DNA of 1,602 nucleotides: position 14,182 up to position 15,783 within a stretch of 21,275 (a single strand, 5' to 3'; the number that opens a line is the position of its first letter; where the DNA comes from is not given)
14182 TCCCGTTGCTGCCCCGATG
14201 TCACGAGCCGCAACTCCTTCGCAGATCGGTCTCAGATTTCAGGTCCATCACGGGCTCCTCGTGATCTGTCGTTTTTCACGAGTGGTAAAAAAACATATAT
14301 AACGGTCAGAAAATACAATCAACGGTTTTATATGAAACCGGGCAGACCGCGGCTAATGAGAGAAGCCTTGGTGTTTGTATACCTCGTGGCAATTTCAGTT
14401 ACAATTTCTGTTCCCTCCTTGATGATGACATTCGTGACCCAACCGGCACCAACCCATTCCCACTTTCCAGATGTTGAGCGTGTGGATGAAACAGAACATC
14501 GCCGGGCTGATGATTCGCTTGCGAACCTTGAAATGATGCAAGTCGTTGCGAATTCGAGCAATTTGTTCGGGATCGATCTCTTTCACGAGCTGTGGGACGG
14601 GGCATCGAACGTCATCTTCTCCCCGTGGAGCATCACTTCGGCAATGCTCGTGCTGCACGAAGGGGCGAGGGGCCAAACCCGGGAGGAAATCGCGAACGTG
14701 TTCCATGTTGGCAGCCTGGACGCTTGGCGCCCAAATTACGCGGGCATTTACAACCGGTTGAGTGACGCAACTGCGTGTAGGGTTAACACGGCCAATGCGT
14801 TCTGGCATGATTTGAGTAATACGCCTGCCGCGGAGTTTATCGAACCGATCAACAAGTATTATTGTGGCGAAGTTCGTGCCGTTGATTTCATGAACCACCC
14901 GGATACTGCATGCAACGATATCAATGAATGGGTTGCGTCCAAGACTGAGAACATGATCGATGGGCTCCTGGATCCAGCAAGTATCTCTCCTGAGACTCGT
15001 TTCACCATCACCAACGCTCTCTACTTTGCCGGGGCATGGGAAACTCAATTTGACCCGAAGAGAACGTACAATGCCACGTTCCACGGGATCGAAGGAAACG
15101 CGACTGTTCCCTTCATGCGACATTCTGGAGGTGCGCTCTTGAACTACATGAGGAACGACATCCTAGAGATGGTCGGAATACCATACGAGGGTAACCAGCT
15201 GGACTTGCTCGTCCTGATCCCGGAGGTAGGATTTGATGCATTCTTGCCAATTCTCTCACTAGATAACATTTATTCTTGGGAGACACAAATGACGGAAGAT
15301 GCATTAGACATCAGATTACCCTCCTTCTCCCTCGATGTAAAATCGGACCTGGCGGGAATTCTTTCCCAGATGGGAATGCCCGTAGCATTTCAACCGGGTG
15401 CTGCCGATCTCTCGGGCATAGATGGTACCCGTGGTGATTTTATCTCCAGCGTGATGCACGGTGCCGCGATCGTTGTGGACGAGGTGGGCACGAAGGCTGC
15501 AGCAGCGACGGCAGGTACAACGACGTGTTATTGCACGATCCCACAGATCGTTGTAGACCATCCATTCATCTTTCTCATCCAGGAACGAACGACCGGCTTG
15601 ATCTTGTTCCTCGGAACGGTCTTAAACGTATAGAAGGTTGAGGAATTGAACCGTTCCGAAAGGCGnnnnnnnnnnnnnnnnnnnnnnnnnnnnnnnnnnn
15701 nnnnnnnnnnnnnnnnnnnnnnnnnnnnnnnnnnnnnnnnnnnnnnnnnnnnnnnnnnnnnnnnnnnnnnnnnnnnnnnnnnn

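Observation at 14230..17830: Lower-GC island carrying serpin, LRR protein and NYN-LOTUS RNase directly beside the actin gene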

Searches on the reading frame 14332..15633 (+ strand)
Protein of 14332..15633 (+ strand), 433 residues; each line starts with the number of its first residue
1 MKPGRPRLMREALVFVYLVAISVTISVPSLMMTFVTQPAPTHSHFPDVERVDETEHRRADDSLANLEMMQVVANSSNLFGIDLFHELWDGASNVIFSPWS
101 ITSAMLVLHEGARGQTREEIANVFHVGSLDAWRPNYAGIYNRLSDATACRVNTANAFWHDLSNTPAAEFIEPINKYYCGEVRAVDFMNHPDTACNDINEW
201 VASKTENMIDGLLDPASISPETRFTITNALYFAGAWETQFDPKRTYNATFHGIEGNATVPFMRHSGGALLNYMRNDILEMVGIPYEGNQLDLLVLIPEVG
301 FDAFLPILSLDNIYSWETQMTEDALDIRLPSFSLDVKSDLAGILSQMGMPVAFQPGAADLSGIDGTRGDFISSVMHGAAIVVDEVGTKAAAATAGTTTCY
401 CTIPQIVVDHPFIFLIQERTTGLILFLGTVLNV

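Call 4: search_protein_families(library=pfam, proteins=[window:14332-15633:+], max_evalue=0.01)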
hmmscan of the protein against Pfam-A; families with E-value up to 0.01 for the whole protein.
window:14332-15633:+ (433 aa): 1 family
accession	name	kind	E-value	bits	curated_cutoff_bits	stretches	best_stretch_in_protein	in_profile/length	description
PF00079.25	Serpin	-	3.2e-86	290.3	27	1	75-432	2-369/370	Serpin (serine protease inhibitor)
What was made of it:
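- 14332..15633 (+): Serpin of 433 aa (NCBI's model is 425 aa). It has an N-terminal hydrophobic anchor or signal at about residues 13-31. The reactive-centre loop spans residues 384-404 (nt 15481-15543), with an inhibitory-type hinge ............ and a predicted P1 of Tyr400. PF00079 290 bits (call 4).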

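Call 7: find_encoding_contigs(protein=window:14332-15633:+, flank=10000, max_places=6)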
Protein window:14332-15633:+ (433 aa): 1 contig read that carries it; 1 place shown.
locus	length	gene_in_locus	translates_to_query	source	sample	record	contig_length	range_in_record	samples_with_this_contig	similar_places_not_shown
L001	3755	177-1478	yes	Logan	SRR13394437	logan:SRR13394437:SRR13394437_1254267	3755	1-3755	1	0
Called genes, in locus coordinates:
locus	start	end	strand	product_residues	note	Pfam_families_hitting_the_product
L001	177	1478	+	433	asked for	PF00079:Serpin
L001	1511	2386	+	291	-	-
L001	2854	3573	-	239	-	PF01936:NYN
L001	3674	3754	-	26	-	?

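Call 19: find_homologous_proteins(query=window:14332-15633:+, max_evalue=1e-10)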
Query window:14332-15633:+ (433 aa): 257 proteins with E <= 1e-10 among 8000 candidates; the best 120 are listed.
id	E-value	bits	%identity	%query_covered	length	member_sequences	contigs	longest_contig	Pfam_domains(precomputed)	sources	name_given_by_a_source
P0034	4.3e-288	973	100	98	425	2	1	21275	PF00079.26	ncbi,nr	ncbi:MAG: serpin family protein [Candidatus Lokiarchaeota archaeon]|nr:serpin family protein [Candid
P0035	1.1e-115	405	49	87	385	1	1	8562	PF00079.26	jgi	jgi:serpin B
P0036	6.8e-113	396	48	87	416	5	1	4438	PF00079.26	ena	-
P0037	1.2e-111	392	50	86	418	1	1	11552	PF00079.26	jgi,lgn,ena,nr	nr:serpin family protein [Candidatus Sigynarchaeota archaeon]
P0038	2.0e-79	285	40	87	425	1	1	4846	PF00079.26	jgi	jgi:serpin B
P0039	1.3e-77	279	42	84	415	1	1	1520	PF00079.26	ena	-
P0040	1.9e-75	272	40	86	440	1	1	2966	PF00079.26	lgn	-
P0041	5.7e-74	267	39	87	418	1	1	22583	PF00079.26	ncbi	ncbi:MAG: serpin family protein [Methanocellales archaeon]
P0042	8.3e-74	267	40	87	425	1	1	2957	PF00079.26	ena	-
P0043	2.6e-73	265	39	87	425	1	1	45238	PF00079.26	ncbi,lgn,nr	ncbi:MAG: serpin family protein [Euryarchaeota archaeon]|nr:serpin family protein [Euryarchaeota arc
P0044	8.1e-73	264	39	87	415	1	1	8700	PF00079.26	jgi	jgi:serpin B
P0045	1.1e-71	260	40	83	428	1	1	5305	PF00079.26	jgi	jgi:serpin B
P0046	1.3e-71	260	40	83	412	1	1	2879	PF00079.26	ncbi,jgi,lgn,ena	-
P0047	5.5e-71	258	35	99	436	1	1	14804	PF00079.26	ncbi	-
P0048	1.5e-70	256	39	83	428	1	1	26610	PF00079.26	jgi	-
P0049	1.9e-70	256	36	86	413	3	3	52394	PF00079.26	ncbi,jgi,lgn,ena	-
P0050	1.6e-69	253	38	83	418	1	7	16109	PF00079.26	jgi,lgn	jgi:serpin B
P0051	4.2e-69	251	37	86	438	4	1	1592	PF00079.26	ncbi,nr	ncbi:MAG TPA: serpin family protein, partial [Candidatus Portnoybacteria bacterium]|nr:serpin family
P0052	2.0e-68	249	40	81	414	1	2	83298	PF00079.26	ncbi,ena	-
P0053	2.1e-68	249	40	83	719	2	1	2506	PF00079.26,PF20033.6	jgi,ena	-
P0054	9.0e-68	247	41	84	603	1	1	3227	PF00079.26,PF20033.6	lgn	-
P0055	2.1e-67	246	37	86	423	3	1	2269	PF00079.26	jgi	jgi:serpin B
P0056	3.3e-67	245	37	86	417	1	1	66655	PF00079.26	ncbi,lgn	ncbi:MAG: serpin family protein [archaeon]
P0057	4.6e-67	245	35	86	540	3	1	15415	PF00079.26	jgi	-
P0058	3.5e-66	242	37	85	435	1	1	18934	PF00079.26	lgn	-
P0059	3.7e-66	242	39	83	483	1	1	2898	PF00079.26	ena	-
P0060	6.1e-66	241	38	83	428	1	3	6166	PF00079.26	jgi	jgi:serine protease inhibitor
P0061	6.1e-66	241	36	86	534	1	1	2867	PF00079.26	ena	-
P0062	2.1e-65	239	35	94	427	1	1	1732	PF00079.26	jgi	jgi:serpin B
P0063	2.2e-65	239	38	86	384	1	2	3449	PF00079.26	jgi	-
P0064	2.6e-65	239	36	86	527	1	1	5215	PF00079.26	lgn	-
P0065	6.3e-65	238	39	83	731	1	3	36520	PF00079.26,PF20033.6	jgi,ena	-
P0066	8.0e-65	237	36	87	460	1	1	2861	PF00079.26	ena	-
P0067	2.3e-64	236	34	85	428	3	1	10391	PF00079.26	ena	-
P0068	1.1e-63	234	37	83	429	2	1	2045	PF00079.26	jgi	jgi:serpin B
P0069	2.1e-63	233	38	84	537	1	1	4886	PF00079.26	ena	-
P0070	2.3e-62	229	36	86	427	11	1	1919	PF00079.26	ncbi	-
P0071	2.7e-62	229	35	83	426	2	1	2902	PF00079.26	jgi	-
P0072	3.9e-61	225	38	84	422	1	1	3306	PF00079.26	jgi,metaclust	metaclust:\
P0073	4.7e-61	225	35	83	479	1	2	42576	PF00079.26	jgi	jgi:serpin B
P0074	1.1e-60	224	36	86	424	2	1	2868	PF00079.26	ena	-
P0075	4.3e-60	222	36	83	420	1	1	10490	PF00079.26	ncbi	-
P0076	7.1e-60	221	35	85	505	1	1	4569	PF00079.26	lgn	-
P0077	1.1e-59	220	36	83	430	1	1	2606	PF00079.26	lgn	-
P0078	2.1e-59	220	36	81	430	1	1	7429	PF00079.26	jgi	jgi:serine protease inhibitor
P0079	2.3e-59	219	33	88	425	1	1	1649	PF00079.26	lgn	-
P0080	2.9e-59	219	35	83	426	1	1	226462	PF00079.26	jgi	jgi:serine protease inhibitor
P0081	2.9e-59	219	35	85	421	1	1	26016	PF00079.26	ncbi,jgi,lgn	ncbi:MAG: serpin family protein [Methanoregula sp.]|jgi:serpin B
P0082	3.3e-59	219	35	85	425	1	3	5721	PF00079.26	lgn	-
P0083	4.9e-59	218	36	81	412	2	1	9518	PF00079.26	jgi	-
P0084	1.0e-58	217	34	91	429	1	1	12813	PF00079.26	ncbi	ncbi:MAG: serpin family protein [Dehalococcoidia bacterium]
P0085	1.0e-58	217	37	83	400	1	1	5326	PF00079.26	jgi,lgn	-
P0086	2.0e-58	216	35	85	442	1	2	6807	PF00079.26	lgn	-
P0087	2.0e-58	216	35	84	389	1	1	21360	PF00079.26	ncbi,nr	ncbi:MAG: serpin family protein [Chloroflexota bacterium]|nr:serpin family protein [Chloroflexota ba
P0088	2.0e-58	216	33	84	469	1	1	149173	PF00079.26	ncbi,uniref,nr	ncbi:serpin family protein [Microcoleus sp. FACHB-672]|uniref:serpin family protein n=1 Tax=Microcol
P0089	2.7e-58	216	36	79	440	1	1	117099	PF00079.26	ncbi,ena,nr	ncbi:MAG: serine (or cysteine) proteinase inhibitor clade B (ovalbumin) [Geobacteraceae bacterium]|n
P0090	1.1e-57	214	35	83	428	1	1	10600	PF00079.26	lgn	-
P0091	1.7e-57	213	34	84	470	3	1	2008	PF00079.26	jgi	jgi:serpin B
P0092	4.3e-57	212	35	85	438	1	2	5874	PF00079.26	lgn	-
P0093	4.3e-57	212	37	83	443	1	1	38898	PF00079.26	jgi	jgi:serpin B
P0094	4.5e-57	212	34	84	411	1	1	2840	PF00079.26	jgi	jgi:serpin B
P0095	7.0e-57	211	35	82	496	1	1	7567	PF00079.26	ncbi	-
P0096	7.1e-57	211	34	87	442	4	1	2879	PF00079.26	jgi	-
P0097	9.1e-57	211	36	83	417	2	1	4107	PF00079.26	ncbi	-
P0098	1.3e-56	210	35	90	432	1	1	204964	PF00079.26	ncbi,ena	-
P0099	2.4e-56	209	35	88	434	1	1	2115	PF00079.26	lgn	-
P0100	5.0e-56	208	36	83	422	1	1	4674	PF00079.26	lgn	-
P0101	7.8e-56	208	35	86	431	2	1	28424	PF00079.26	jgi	jgi:serpin B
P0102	9.8e-56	207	35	83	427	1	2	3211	PF00079.26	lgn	-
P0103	2.4e-55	206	34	89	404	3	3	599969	PF00079.26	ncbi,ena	-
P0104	2.5e-55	206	34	84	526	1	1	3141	PF00079.26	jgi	jgi:serpin B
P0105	2.7e-55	206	36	84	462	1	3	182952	PF00079.26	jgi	jgi:serpin B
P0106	4.5e-55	205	33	88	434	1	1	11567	PF00079.26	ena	-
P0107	7.5e-55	205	32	92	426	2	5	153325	PF00079.26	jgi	-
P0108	9.6e-55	204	34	83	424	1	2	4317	PF00079.26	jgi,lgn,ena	-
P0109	1.1e-54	204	34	85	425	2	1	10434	PF00079.26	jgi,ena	-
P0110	1.2e-54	204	34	79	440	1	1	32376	PF00079.26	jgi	jgi:serpin B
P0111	1.3e-54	204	35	83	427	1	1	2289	PF00079.26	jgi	-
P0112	1.3e-54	204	34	85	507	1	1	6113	PF00079.26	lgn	-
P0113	1.5e-54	204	33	87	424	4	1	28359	PF00079.26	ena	-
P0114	2.2e-54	203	37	79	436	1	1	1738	PF00079.26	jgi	jgi:serpin B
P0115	2.3e-54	203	32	84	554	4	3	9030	PF00079.26,PF24463.2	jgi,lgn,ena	jgi:serpin B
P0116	2.6e-54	203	34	87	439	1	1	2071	PF00079.26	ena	-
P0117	3.7e-54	202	34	83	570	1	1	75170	PF00079.26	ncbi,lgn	-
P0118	4.6e-54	202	34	87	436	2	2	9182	PF00079.26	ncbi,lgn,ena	-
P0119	4.8e-54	202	32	85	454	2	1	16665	PF00079.26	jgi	jgi:serpin B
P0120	7.1e-54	201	33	84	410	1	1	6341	PF00079.26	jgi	jgi:serpin B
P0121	9.2e-54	201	33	91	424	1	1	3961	PF00079.26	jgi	jgi:serpin B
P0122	2.3e-53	200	34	89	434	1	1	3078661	PF00079.26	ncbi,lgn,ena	-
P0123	3.2e-53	199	37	79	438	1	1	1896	PF00079.26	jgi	jgi:serpin B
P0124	3.6e-53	199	34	93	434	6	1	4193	PF00079.26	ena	-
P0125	4.0e-53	199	31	95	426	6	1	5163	PF00079.26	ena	-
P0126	7.6e-53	198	34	88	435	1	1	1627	PF00079.26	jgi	jgi:serpin B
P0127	9.1e-53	198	38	80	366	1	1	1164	PF00079.26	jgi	jgi:serpin B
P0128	1.2e-52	197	34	88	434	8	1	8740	PF00079.26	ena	-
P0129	2.4e-52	196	34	84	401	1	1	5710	PF00079.26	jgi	jgi:serine protease inhibitor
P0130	3.0e-52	196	31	83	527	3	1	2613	PF00079.26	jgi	-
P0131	3.2e-52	196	31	84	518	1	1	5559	PF00079.26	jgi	jgi:serpin B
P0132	5.0e-52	195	32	98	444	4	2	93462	PF00079.26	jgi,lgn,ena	jgi:serpin B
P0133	8.4e-52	194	33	83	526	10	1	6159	PF00079.26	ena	-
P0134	1.2e-51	194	34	86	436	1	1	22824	PF00079.26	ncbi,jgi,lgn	-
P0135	1.7e-51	193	34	82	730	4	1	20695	PF21027.4,PF22352.3,PF00079.26,PF17963.8,PF02010.22,PF18911.7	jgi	jgi:serpin B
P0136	1.9e-51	193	35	81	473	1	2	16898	PF00079.26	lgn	-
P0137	1.9e-51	193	32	86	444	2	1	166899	PF00079.26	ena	-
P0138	2.3e-51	193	33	82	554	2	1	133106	PF00079.26,PF24463.2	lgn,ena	-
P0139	2.7e-51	193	31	86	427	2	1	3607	PF00079.26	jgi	-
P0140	2.9e-51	193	34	84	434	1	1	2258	PF00079.26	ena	-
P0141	3.8e-51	192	35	87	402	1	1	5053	PF00079.26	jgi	jgi:serpin B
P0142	4.1e-51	192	32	86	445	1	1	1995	PF00079.26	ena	-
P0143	4.3e-51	192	34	86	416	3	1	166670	PF00079.26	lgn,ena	-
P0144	4.4e-51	192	33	87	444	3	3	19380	PF00079.26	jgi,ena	jgi:serpin B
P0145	8.3e-51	191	33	84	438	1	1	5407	PF00079.26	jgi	-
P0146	9.6e-51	191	41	60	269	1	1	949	PF00079.26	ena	-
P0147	3.2e-50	189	30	89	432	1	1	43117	PF00079.26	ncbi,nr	ncbi:MAG: serpin family protein [Anaerolineales bacterium]|nr:serpin family protein [Anaerolineales 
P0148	3.8e-50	189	34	84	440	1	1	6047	PF00079.26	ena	-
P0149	4.3e-50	189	33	87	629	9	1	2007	PF00079.26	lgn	-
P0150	4.8e-50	189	33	89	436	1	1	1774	PF00079.26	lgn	-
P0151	7.1e-50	188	34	84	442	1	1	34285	PF00079.26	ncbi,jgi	-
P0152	7.1e-50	188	31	84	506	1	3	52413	PF00079.26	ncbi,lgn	-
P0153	1.0e-49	188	32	82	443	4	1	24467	PF00079.26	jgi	-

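Call 20: find_encoding_contigs(protein=P0037, flank=6000, max_places=3)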
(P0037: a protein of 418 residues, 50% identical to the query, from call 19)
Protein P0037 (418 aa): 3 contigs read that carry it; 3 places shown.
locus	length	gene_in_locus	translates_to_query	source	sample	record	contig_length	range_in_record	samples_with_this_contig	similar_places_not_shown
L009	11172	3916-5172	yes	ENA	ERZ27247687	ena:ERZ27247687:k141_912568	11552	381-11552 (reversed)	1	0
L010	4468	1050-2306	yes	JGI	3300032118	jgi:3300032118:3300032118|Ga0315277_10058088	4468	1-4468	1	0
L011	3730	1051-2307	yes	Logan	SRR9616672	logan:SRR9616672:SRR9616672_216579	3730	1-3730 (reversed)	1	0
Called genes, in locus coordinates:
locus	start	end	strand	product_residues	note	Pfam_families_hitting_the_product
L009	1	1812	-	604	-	?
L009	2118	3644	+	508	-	PF04389:Peptidase_M28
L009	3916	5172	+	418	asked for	PF00079:Serpin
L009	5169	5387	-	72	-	-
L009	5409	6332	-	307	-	-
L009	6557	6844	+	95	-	-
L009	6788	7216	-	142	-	-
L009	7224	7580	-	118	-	-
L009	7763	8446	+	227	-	-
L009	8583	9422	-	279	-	-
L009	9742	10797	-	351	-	-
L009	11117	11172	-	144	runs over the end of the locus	?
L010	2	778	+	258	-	?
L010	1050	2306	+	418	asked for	PF00079:Serpin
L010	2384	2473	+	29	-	-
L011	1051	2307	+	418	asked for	PF00079:Serpin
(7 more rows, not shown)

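Call 21: find_encoding_contigs(protein=P0035, flank=6000, max_places=3)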
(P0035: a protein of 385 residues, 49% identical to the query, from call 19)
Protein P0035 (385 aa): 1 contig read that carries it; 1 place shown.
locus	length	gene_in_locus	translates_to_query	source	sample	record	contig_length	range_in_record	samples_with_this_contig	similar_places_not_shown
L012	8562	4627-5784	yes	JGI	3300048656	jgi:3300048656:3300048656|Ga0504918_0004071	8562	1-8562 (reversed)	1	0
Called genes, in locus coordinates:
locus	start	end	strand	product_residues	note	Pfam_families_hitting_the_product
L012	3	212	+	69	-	?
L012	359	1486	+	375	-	PF01926:MMR_HSR1, PF02421:FeoB_N, PF16897:MMR_HSR1_Xtn, PF02824:TGS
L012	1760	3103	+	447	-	PF05048:NosD, PF13229:Beta_helix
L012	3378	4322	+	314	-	PF23435:DUF7121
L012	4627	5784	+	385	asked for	PF00079:Serpin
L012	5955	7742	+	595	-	PF00270:DEAD, PF04851:ResIII, PF00271:Helicase_C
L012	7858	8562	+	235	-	?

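Call 27: search_protein_families(library=padloc, proteins=[window:14332-15633:+], max_evalue=0.01)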
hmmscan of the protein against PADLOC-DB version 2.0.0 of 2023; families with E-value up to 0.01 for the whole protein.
window:14332-15633:+ (433 aa): 0 families

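Call 28: search_protein_families(library=ncbifam, proteins=[window:14332-15633:+], max_evalue=0.01)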
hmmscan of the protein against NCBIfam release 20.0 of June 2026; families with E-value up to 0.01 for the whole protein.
window:14332-15633:+ (433 aa): 0 families
